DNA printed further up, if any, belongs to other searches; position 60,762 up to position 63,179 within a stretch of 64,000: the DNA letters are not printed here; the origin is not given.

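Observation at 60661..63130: Two copies of a roughly 95-bp AT-rich inverted-repeat-bearing element bracketing the beta-lactamase-family gene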

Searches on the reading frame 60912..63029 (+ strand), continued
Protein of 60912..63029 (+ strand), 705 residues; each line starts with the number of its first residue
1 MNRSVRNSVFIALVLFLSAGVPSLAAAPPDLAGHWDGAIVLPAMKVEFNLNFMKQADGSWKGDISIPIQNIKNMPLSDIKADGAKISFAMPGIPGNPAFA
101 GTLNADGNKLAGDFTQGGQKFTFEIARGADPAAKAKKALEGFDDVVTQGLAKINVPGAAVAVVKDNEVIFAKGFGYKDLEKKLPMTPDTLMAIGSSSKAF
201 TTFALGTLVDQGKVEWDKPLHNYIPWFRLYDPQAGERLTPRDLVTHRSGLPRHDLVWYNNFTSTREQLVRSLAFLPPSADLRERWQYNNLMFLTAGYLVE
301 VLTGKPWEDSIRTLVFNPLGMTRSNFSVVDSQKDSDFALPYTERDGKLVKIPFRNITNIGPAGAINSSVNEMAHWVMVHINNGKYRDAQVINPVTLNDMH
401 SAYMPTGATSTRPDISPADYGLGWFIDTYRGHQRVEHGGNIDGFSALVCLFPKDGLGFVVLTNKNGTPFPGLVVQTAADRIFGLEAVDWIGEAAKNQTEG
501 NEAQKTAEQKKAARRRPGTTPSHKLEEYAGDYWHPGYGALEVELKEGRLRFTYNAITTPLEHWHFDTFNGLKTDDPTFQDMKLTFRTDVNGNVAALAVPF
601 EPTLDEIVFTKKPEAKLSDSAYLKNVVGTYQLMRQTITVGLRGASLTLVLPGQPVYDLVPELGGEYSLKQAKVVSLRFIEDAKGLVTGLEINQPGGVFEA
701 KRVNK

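Call 48: find_encoding_contigs(protein=P0043, flank=6000, max_places=1)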
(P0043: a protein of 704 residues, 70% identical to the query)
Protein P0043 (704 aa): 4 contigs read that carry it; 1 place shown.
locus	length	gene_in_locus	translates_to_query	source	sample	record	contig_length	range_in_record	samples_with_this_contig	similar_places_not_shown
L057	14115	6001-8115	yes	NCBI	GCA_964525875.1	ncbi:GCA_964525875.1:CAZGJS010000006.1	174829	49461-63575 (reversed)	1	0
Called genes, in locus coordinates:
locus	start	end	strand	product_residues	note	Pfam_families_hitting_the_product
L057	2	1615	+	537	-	PF06379:RhaT, PF00160:Pro_isomerase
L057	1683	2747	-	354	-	PF01547:SBP_bac_1 (weak), PF13531:SBP_bac_11 (weak), PF13416:SBP_bac_8, PF13343:SBP_bac_6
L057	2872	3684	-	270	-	PF00528:BPD_transp_1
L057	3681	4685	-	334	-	PF00528:BPD_transp_1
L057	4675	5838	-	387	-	PF00005:ABC_tran, PF08402:TOBE_2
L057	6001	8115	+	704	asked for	PF00144:Beta-lactamase, PF11954:DUF3471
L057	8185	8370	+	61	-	-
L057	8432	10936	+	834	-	PF07517:SecA_DEAD, PF01043:SecA_PP_bind, PF21090:P-loop_SecA, PF07516:SecA_SW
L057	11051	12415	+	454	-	PF13520:AA_permease_2, PF00324:AA_permease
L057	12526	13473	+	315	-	PF16811:TAtT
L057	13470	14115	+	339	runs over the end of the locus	PF03480:DctP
